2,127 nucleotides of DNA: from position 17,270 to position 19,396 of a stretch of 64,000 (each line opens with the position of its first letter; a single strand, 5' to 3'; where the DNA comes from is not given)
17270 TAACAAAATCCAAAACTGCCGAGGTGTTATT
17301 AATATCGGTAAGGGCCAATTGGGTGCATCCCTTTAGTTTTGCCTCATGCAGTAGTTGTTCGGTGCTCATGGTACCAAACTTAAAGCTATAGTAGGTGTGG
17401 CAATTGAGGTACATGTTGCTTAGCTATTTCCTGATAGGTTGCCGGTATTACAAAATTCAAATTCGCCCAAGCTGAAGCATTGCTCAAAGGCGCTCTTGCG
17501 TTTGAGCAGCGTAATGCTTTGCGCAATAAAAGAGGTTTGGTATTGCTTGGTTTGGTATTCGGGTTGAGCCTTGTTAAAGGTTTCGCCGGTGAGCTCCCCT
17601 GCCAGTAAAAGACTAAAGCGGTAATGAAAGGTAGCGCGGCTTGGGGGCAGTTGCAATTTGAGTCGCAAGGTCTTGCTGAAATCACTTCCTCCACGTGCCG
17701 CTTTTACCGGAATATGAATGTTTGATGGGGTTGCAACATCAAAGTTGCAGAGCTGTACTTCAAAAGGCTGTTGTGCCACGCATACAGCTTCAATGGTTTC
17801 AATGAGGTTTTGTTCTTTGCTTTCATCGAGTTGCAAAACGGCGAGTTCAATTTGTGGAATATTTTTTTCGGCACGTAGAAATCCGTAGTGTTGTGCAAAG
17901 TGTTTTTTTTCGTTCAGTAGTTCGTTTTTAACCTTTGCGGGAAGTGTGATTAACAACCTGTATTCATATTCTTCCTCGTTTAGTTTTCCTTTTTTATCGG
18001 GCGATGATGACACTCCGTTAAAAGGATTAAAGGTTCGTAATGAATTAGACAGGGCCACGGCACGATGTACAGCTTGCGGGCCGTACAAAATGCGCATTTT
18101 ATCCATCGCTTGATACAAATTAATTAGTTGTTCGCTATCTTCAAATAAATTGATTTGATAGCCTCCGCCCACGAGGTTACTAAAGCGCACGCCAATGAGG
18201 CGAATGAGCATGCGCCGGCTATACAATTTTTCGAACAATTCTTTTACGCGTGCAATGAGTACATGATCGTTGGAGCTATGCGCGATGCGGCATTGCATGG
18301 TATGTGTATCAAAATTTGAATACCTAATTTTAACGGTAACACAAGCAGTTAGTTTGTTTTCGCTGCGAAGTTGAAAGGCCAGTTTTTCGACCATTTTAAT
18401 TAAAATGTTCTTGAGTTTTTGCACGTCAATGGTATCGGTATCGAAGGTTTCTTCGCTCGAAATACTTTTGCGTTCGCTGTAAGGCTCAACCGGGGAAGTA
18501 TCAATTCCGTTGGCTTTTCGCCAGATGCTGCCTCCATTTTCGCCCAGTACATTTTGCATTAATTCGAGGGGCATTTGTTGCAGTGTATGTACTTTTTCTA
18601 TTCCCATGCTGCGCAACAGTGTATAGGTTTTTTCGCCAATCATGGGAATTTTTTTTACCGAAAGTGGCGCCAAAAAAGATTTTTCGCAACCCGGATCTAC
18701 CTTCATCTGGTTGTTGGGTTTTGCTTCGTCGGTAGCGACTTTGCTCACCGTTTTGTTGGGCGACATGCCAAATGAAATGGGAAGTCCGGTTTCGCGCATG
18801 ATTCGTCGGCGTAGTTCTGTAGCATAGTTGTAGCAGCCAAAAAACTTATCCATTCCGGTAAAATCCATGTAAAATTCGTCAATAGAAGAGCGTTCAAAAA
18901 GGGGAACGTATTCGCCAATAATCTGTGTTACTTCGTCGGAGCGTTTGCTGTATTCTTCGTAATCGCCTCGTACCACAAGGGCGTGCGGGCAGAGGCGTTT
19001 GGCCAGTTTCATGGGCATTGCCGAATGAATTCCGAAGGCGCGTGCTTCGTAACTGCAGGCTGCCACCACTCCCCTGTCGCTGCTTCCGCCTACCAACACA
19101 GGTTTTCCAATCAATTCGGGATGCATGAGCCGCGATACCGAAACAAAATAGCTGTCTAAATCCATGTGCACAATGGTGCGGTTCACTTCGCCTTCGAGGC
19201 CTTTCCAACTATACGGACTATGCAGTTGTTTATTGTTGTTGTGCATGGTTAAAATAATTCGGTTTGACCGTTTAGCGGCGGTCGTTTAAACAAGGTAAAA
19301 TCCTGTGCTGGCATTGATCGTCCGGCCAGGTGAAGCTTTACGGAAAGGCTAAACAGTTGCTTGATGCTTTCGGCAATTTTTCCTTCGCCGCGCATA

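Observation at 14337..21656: SOS-type mutagenesis cassette in an unusual configuration: radical-SAM, then a catalytically intact DinB, then DnaE2, divergent from an XRE-type LexA-like repressor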

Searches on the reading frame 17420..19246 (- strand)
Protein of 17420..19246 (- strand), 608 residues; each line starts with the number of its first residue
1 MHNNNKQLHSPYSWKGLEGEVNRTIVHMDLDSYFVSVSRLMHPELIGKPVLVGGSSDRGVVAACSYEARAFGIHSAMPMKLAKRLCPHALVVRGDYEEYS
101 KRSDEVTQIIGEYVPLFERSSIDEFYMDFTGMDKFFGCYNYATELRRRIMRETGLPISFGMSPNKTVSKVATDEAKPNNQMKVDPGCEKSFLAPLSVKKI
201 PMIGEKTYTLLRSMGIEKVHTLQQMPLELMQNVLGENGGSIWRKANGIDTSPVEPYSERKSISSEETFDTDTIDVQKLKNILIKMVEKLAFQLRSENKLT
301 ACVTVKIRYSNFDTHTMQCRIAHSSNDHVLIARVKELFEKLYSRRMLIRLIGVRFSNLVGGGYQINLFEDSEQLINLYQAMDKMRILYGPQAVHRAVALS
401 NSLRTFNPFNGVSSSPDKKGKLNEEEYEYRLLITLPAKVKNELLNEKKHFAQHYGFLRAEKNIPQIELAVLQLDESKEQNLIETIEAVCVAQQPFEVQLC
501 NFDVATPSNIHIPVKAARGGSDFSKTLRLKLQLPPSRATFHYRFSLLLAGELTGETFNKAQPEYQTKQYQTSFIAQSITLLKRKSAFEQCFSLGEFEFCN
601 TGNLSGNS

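Call 3: search_protein_families(library=pfam, proteins=[window:17420-19246:-], max_evalue=0.01)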
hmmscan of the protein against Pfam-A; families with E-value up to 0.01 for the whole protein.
window:17420-19246:- (608 aa): 4 families
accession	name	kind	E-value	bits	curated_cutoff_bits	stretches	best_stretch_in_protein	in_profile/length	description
PF00817.25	IMS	-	2.4e-47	161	23.2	1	29-173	2-148/148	impB/mucB/samB family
PF11799.13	IMS_C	-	6.2e-26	91.4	20.7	1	259-367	1-109/109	impB/mucB/samB family C-terminal domain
PF21999.2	IMS_HHH_1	-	8.9e-06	26.5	27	1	199-249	2-53/53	DNA polymerase-iota, thumb domain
PF11798.14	IMS_HHH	-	0.00048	20.7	24.4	1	185-216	1-32/32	IMS family HHH motif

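Call 4: search_protein_families(library=ncbifam, proteins=[window:17420-19246:-], max_evalue=0.01)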
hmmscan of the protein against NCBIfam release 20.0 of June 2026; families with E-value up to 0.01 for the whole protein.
window:17420-19246:- (608 aa): 10 families
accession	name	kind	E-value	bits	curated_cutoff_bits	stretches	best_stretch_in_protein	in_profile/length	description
NF002882.0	PRK03348.1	equivalog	3.7e-90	302.9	389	1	22-381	4-366/461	DNA polymerase IV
NF002677.0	PRK02406.1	equivalog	1.4e-88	297.4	256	1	21-357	4-342/357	DNA polymerase IV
NF010731.0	PRK14133.1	equivalog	1.7e-80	270.9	362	1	22-361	2-339/352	DNA polymerase IV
NF002751.0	PRK02794.1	equivalog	1e-78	265.1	371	1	24-401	39-420/425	DNA polymerase IV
NF003015.0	PRK03858.1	subfamily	2.8e-78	263.7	367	1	22-402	6-389/399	DNA polymerase IV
NF002848.0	PRK03103.1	subfamily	1.2e-73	247.9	381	1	22-402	3-395/410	DNA polymerase IV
NF002492.0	PRK01810.1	equivalog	1.2e-66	225.2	399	1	22-400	9-396/412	DNA polymerase IV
NF002883.0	PRK03352.1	equivalog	2.9e-59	201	330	1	22-355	4-339/347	DNA polymerase IV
NF002292.0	PRK01216.1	equivalog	1e-45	156.3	339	1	25-359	3-340/351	DNA polymerase IV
NF002955.0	PRK03609.1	subfamily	2.1e-28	99.4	431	1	27-315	4-300/422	translesion error-prone DNA polymerase V subunit UmuC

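Call 13: find_homologous_proteins(query=window:17420-19246:-, max_evalue=1e-10)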
Query window:17420-19246:- (608 aa): 8000 proteins with E <= 1e-10 among 8000 candidates; the best 120 are listed.
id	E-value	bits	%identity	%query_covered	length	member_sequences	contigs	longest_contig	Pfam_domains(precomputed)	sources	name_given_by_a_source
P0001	0.0e+0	1378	100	100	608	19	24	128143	PF11799.14,PF00817.26,PF21999.3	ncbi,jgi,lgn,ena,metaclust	metaclust:\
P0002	9.9e-294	993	76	96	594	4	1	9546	PF11799.14,PF00817.26,PF21999.3,PF13563.13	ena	-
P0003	9.8e-284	960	71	99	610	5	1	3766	PF11799.14,PF00817.26,PF21999.3,PF13563.13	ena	-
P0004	1.0e-283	960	71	99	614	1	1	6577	PF11799.14,PF00817.26,PF21999.3,PF13563.13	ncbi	-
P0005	5.5e-268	908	70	95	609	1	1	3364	PF11799.14,PF00817.26,PF21999.3,PF13563.13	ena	-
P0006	5.4e-251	852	64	96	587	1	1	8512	PF11799.14,PF00817.26,PF02834.23,PF13563.13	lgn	-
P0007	9.4e-250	848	64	98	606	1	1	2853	PF11799.14,PF00817.26,PF21999.3,PF13563.13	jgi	jgi:DNA polymerase-4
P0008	1.2e-249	848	64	96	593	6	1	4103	PF11799.14,PF00817.26,PF13563.13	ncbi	-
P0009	1.3e-249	848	66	95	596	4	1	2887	PF11799.14,PF00817.26,PF21999.3,PF13563.13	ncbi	-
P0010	2.7e-249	847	64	98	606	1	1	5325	PF11799.14,PF00817.26,PF21999.3,PF13563.13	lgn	-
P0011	2.5e-248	843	64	96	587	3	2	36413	PF11799.14,PF00817.26,PF02834.23,PF13563.13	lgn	-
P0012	3.3e-248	843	63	98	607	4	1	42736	PF11799.14,PF00817.26,PF21999.3,PF13563.13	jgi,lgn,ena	-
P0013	1.3e-246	838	62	100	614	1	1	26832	PF11799.14,PF00817.26,PF13563.13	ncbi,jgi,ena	jgi:DNA polymerase-4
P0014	1.9e-246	837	63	97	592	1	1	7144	PF11799.14,PF00817.26,PF21999.3,PF02834.23,PF13563.13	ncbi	-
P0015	9.1e-241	818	64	95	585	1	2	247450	PF11799.14,PF00817.26,PF21999.3,PF02834.23,PF13563.13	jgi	jgi:DNA polymerase-4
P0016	2.8e-236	804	64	96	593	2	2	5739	PF11799.14,PF00817.26,PF13563.13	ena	-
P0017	6.9e-236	802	65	91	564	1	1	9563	PF11799.14,PF00817.26,PF21999.3,PF13563.13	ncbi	-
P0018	7.5e-236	802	62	96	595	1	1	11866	PF11799.14,PF00817.26,PF21999.3,PF02834.23,PF13563.13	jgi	jgi:DNA polymerase IV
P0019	3.6e-233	793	61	96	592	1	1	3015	PF11799.14,PF00817.26,PF13563.13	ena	-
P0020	4.0e-233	793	62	97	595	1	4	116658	PF11799.14,PF00817.26,PF21999.3,PF02834.23,PF13563.13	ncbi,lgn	-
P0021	3.6e-231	787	63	95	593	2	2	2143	PF11799.14,PF00817.26,PF21999.3,PF13563.13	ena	-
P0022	7.4e-230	782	62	95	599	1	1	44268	PF11799.14,PF00817.26,PF02834.23,PF13563.13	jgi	jgi:DNA polymerase IV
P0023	1.1e-229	782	63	95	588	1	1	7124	PF11799.14,PF00817.26,PF21999.3,PF02834.23,PF13563.13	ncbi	-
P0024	8.2e-229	779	63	95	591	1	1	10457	PF11799.14,PF00817.26,PF02834.23,PF13563.13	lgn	-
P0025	2.2e-227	774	61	95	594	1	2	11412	PF11799.14,PF00817.26,PF11798.15,PF21999.3,PF13563.13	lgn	-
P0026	2.2e-226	771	62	95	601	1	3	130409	PF11799.14,PF00817.26,PF21999.3,PF13563.13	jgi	-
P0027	2.9e-226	771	62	94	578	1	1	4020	PF11799.14,PF00817.26,PF13563.13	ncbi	-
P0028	4.7e-225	767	58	94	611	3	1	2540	PF11799.14,PF00817.26,PF13563.13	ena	-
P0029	5.2e-225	766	60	96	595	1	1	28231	PF11799.14,PF00817.26,PF11798.15,PF02834.23,PF13563.13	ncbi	-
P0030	2.0e-224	764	61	94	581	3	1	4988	PF11799.14,PF00817.26,PF13563.13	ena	-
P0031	4.2e-224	763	61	96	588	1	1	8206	PF11799.14,PF00817.26,PF02834.23,PF13563.13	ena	-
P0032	4.7e-224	763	61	95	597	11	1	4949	PF11799.14,PF00817.26,PF02834.23,PF13563.13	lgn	-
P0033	3.6e-223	760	60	95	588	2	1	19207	PF11799.14,PF00817.26,PF21999.3,PF13563.13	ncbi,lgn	-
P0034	3.5e-222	757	59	94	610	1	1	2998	PF11799.14,PF00817.26,PF13563.13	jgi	jgi:DNA polymerase IV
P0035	8.0e-222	756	62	92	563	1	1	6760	PF11799.14,PF00817.26,PF13563.13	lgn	-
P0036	1.7e-221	755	59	95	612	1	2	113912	PF11799.14,PF00817.26,PF13563.13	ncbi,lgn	-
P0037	2.1e-221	754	59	96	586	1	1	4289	PF11799.14,PF00817.26,PF21999.3,PF13563.13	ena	-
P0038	2.6e-220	751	59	94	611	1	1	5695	PF11799.14,PF00817.26,PF13563.13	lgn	-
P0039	1.5e-219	748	58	94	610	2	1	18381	PF11799.14,PF00817.26,PF13563.13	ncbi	-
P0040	1.9e-219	748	57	96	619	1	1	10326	PF11799.14,PF00817.26,PF21999.3,PF13563.13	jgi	jgi:DNA polymerase IV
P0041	9.6e-219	746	59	94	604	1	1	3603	PF11799.14,PF00817.26,PF13563.13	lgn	-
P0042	1.8e-218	745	57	94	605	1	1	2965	PF11799.14,PF00817.26,PF21999.3,PF13563.13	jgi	-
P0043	2.1e-218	745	60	94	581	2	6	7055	PF11799.14,PF00817.26,PF21999.3,PF13563.13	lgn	-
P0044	7.6e-218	743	58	95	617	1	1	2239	PF11799.14,PF00817.26,PF13563.13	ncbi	ncbi:MAG: DNA polymerase IV [Pseudomonadota bacterium]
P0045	8.8e-218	743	57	95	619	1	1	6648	PF11799.14,PF00817.26,PF21999.3,PF13563.13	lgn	-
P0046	9.8e-217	739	58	94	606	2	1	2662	PF11799.14,PF00817.26,PF13563.13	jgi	jgi:DNA polymerase IV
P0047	4.2e-216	737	56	95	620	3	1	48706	PF11799.14,PF00817.26,PF21999.3,PF13563.13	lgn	-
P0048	4.3e-216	737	55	99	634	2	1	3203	PF11799.14,PF00817.26,PF21999.3,PF13563.13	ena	-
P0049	5.7e-216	737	60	92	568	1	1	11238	PF11799.14,PF00817.26,PF21999.3,PF13563.13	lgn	-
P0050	7.3e-216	736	57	94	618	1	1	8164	PF11799.14,PF00817.26,PF21999.3,PF13563.13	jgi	jgi:DNA polymerase-4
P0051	1.0e-215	736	57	94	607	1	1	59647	PF11799.14,PF00817.26,PF13563.13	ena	-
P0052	5.0e-215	733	56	96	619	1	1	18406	PF11799.14,PF00817.26,PF21999.3,PF13563.13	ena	-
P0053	1.6e-214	732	57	95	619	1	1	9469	PF11799.14,PF00817.26,PF13563.13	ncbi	-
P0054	2.5e-214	731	59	92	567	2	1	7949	PF11799.14,PF00817.26,PF02834.23,PF13563.13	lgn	-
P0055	2.8e-214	731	56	95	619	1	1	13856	PF11799.14,PF00817.26,PF21999.3,PF13563.13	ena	-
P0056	3.1e-214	731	55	97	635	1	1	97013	PF11799.14,PF00817.26,PF13563.13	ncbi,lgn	-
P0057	9.1e-214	729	56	95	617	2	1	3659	PF11799.14,PF00817.26,PF13563.13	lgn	-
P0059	3.8e-213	727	59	95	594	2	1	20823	PF11799.14,PF00817.26,PF21999.3,PF13563.13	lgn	-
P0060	4.1e-213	727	55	97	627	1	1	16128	PF11799.14,PF00817.26,PF21999.3,PF13563.13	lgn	-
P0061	6.2e-213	727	55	95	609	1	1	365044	PF11799.14,PF00817.26,PF13563.13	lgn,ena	-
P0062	9.0e-213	726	56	95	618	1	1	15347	PF11799.14,PF00817.26,PF13563.13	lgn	-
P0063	3.5e-212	724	55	95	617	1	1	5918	PF11799.14,PF00817.26,PF13563.13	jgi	jgi:DNA polymerase-4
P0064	5.4e-212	723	56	95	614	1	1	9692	PF11799.14,PF00817.26,PF21999.3,PF13563.13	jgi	jgi:DNA polymerase-4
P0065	1.2e-211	722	57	92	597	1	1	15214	PF11799.14,PF00817.26,PF21999.3,PF13563.13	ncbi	ncbi:MAG: 2'-5' RNA ligase family protein, partial [Bacteroidia bacterium]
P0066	1.3e-211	722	56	94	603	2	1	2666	PF11799.14,PF00817.26,PF21999.3,PF13563.13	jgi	-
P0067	1.4e-211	722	55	95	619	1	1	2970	PF11799.14,PF00817.26,PF21999.3,PF13563.13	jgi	-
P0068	2.0e-211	722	59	92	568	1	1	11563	PF11799.14,PF00817.26,PF21999.3,PF13563.13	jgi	jgi:DNA polymerase-4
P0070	4.2e-211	720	56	95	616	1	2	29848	PF11799.14,PF00817.26,PF21999.3,PF13563.13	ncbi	ncbi:MAG: DNA polymerase IV [Bacteroidia bacterium]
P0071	1.4e-210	719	57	93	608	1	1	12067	PF11799.14,PF00817.26,PF21999.3,PF13563.13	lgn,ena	-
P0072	1.9e-210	718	56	95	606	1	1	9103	PF11799.14,PF00817.26,PF13563.13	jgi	jgi:DNA polymerase IV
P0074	3.4e-210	717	55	95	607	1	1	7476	PF11799.14,PF00817.26,PF13563.13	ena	-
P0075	4.5e-210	717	55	96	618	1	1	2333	PF11799.14,PF00817.26,PF13563.13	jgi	jgi:DNA polymerase IV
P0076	8.4e-210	716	56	94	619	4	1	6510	PF11799.14,PF00817.26,PF13563.13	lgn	-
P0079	1.5e-208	712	55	95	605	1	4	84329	PF11799.14,PF00817.26,PF13563.13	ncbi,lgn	-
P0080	2.7e-208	711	54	95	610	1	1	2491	PF11799.14,PF00817.26,PF13563.13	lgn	-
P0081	8.2e-208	710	55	93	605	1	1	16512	PF11799.14,PF00817.26,PF13563.13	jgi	jgi:DNA polymerase-4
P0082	1.1e-207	709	56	92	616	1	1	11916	PF11799.14,PF00817.26,PF13563.13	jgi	jgi:DNA polymerase IV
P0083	6.6e-207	707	55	92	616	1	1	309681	PF11799.14,PF00817.26,PF13563.13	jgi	jgi:DNA polymerase-4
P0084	9.3e-207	706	56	92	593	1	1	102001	PF11799.14,PF00817.26,PF21999.3,PF13563.13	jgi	-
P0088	2.7e-203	695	54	95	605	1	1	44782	PF11799.14,PF00817.26,PF21999.3,PF13563.13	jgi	jgi:DNA polymerase-4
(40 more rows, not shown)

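Call 15: find_encoding_contigs(protein=P0001, flank=6000, max_places=10)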
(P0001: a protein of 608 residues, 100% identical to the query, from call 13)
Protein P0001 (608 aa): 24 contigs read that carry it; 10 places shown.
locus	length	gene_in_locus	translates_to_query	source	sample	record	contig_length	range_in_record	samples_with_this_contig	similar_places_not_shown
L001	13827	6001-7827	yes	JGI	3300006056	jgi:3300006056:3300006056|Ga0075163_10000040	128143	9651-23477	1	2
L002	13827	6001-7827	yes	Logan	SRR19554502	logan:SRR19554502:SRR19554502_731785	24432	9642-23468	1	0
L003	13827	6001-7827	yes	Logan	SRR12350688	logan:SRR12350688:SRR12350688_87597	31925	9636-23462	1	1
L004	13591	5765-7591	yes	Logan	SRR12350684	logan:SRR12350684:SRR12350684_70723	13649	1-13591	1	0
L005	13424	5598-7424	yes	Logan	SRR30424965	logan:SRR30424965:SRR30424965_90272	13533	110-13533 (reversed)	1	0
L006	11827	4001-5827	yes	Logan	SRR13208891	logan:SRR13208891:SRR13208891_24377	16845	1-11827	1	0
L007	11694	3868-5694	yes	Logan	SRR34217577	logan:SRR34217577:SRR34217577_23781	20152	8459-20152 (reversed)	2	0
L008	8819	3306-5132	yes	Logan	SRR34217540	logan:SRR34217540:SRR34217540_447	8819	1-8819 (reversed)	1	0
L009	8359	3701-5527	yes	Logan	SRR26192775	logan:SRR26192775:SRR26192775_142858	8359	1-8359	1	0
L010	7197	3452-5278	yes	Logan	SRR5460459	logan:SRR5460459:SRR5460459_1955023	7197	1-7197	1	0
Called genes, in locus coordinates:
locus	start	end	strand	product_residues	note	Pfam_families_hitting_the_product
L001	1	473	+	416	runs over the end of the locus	PF08529:NusA_N, PF13184:KH_NusA_1st, PF07650:KH_2 (weak), PF26594:KH_NusA_2nd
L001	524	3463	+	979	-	PF03193:RsgA_GTPase (faint), PF04760:IF2_N, PF00009:GTP_EFTU, PF01926:MMR_HSR1, PF22042:EF-G_D2, PF11987:IF-2, PF03144:GTP_EFTU_D2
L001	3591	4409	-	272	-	PF01381:HTH_3, PF13560:HTH_31 (weak), PF00717:Peptidase_S24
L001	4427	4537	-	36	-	-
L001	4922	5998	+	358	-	PF04055:Radical_SAM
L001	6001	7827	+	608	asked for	PF00817:IMS, PF21999:IMS_HHH_1 (weak), PF11799:IMS_C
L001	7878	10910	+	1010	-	PF02811:PHP, PF07733:DNA_pol3_alpha, PF17657:DNA_pol3_finger, PF14579:HHH_6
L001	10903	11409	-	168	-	PF08922:DUF1905, PF13376:OmdA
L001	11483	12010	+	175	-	-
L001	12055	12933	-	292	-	-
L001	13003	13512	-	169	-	PF00186:DHFR_1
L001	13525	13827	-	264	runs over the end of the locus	PF00303:Thymidylat_synt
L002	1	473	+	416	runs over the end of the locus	PF08529:NusA_N, PF13184:KH_NusA_1st, PF07650:KH_2 (weak), PF26594:KH_NusA_2nd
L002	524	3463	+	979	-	PF03193:RsgA_GTPase (faint), PF04760:IF2_N, PF00009:GTP_EFTU, PF01926:MMR_HSR1, PF22042:EF-G_D2, PF11987:IF-2, PF03144:GTP_EFTU_D2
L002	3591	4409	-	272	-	PF01381:HTH_3, PF13560:HTH_31 (weak), PF00717:Peptidase_S24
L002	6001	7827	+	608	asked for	PF00817:IMS, PF21999:IMS_HHH_1 (weak), PF11799:IMS_C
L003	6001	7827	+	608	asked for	PF00817:IMS, PF21999:IMS_HHH_1 (weak), PF11799:IMS_C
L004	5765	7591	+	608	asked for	PF00817:IMS, PF21999:IMS_HHH_1 (weak), PF11799:IMS_C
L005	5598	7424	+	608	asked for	PF00817:IMS, PF21999:IMS_HHH_1 (weak), PF11799:IMS_C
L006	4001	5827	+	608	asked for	PF00817:IMS, PF21999:IMS_HHH_1 (weak), PF11799:IMS_C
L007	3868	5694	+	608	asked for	PF00817:IMS, PF21999:IMS_HHH_1 (weak), PF11799:IMS_C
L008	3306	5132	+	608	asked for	PF00817:IMS, PF21999:IMS_HHH_1 (weak), PF11799:IMS_C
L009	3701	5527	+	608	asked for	PF00817:IMS, PF21999:IMS_HHH_1 (weak), PF11799:IMS_C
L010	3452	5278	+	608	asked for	PF00817:IMS, PF21999:IMS_HHH_1 (weak), PF11799:IMS_C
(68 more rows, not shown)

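Call 25: find_related_loci(query=A1, collection=genome_contigs, flank=7000)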
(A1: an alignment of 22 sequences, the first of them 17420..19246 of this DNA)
Query A1 (608 aa) in genome_contigs; peptide patterns used: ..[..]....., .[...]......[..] (x = any residue, [..] = any of these).
600 stretches matched a pattern (row limit reached: there are more); 588 encode a relative of the query (tblastn E <= 1e-3); the best 80 are kept; 80 distinct loci.
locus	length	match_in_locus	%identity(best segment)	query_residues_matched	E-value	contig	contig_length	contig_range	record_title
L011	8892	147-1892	67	22-601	0e+0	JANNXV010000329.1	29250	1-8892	MAG: Bacteroidota bacterium isolate VAR_34_metabat_144 VAR_34_k141_675611, whole genome shotgun sequence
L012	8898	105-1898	65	6-601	0e+0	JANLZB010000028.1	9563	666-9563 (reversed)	MAG: Bacteroidota bacterium isolate OTE_14_metabat.108 OTE_14_k141_4802512, whole genome shotgun sequence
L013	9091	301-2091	61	2-604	0e+0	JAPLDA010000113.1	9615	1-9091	MAG: Bacteroidetes bacterium isolate LacPavin_0818_WC45_MAG_44_19 LacPavin_0818_WC45_scaffold_190521, whole genome shotg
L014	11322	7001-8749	61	22-605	0e+0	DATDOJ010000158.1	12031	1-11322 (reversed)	MAG TPA_asm: Bacteroidia bacterium isolate SMAG_U7891 k141_2963159, whole genome shotgun sequence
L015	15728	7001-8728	62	22-598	0e+0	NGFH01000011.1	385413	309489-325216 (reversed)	MAG: Bacteroidetes bacterium 2013_40CM_41_45 2013_40cm_scaffold_7, whole genome shotgun sequence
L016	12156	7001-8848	57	22-600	0e+0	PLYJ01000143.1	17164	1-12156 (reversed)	MAG: Bacteroidetes bacterium isolate palsa_967 73.20120700_P3D.283_contig_176679, whole genome shotgun sequence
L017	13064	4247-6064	58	23-596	0e+0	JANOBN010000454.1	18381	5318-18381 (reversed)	MAG: Bacteroidota bacterium isolate VAR_18_metabat_10 VAR_18_k141_3047150, whole genome shotgun sequence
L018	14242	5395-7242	56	17-600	0e+0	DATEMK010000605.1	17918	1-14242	MAG TPA_asm: Bacteroidia bacterium isolate SMAG_U8940 k141_1005040, whole genome shotgun sequence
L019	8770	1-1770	57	36-596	0e+0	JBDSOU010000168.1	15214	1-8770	MAG: Bacteroidia bacterium isolate cluster1_bin.447 k127_11284279, whole genome shotgun sequence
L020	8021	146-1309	75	24-411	0e+0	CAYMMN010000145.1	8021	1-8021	MAG TPA_asm: uncultured Flavobacteriales bacterium isolate SRP173033_co2_63 genome assembly, contig: NODE_5511_length_80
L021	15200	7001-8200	73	14-413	0e+0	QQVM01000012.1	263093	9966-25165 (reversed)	MAG: Bacteroidetes bacterium isolate MA_BCD_1 c_000000000013, whole genome shotgun sequence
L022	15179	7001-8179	73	21-413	0e+0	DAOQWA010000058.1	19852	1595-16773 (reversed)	MAG TPA_asm: Bacteroidia bacterium isolate AMR_MDS_1074 NODE_3182_length_19852_cov_6.663181, whole genome shotgun sequen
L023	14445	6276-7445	74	23-413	0e+0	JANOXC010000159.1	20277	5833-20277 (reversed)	MAG: Bacteroidota bacterium isolate VAR_35_metabat_28 VAR_35_k141_153494, whole genome shotgun sequence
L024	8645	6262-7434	74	21-411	0e+0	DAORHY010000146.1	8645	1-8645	MAG TPA_asm: Bacteroidia bacterium isolate AMR_MDS_5592 NODE_1584_length_8645_cov_7.487427, whole genome shotgun sequenc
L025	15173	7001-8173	73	21-411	0e+0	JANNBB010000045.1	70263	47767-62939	MAG: Bacteroidota bacterium isolate OTE_78_metabat_381 OTE_78_k141_3323137, whole genome shotgun sequence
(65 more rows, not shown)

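Call 47: search_protein_families(library=pfam, proteins=[P0135], max_evalue=0.001)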
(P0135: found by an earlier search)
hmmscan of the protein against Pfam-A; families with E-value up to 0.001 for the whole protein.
P0135 (272 aa): 5 families
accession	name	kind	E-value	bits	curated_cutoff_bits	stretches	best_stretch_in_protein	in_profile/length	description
PF00717.28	Peptidase_S24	-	8.4e-09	35.6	23.3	1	133-222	24-108/116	Peptidase S24-like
PF01381.28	HTH_3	-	1.3e-08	35.2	23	1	7-62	1-55/55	Helix-turn-helix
PF13560.12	HTH_31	-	1.9e-08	34.9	27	1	8-57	7-56/64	Helix-turn-helix domain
PF12844.13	HTH_19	-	5.1e-05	23.5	30.2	1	6-63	3-59/64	Helix-turn-helix domain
PF13443.12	HTH_26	-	0.00049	20.7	22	0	8-64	4-59/63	Cro/C1-type HTH DNA-binding domain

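Call 48: predict_structure(alignment_id=A1)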
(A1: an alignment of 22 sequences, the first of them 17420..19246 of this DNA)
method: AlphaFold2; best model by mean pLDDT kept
length: 608 residues; sequences in the alignment: 22
mean_pLDDT: 68.9   pTM: 0.36
mean pLDDT of the five models: 68.9, 67.2, 65.0, 61.1, 60.5
residues with pLDDT >= 90: 84; 70-90: 251; 50-70: 142; < 50: 131
segments of 3 or more residues with pLDDT < 50: 1-21, 134-137, 163-186, 192-195, 199-204, 252-259, 297-299, 358-371, 393-395, 397-421, 603-608
pLDDT, mean of each block of 10 residues (from residue 1): 33 37 59 81 86 73 79 77 87 82 85 69 69 47 72 70 36 30 45 50 51 59 60 53 61 44 75 84 82 56 76 66 66 84 80 64 33 53 52 47 37 36 75 92 91 85 88 90 93 90 81 85 91 83 88 86 89 93 81 87 46
secondary structure, 60 per line:
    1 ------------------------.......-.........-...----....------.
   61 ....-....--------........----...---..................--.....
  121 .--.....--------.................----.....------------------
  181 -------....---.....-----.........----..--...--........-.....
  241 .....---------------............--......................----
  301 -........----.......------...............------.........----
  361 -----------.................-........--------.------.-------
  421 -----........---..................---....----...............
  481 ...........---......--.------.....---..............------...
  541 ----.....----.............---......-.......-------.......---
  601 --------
elements in order: E25-31 H33-41 E50-53 E60-64 H66-69 H79-85 E90-92 H96-113 E116-121 E124-128 H137-153 E158-162 H188-191 H205-213 H227-234 H236-245 E261-272 H275-296 E302-309 E314-320 H327-341 E348-356 H372-388 H390-397 E426-433 H437-454 H458-461 E466-474 H475-491 E495-500 E510-514 H518-531 E538-540 E545-549 H554-566 E570-575 E577-583 E591-597
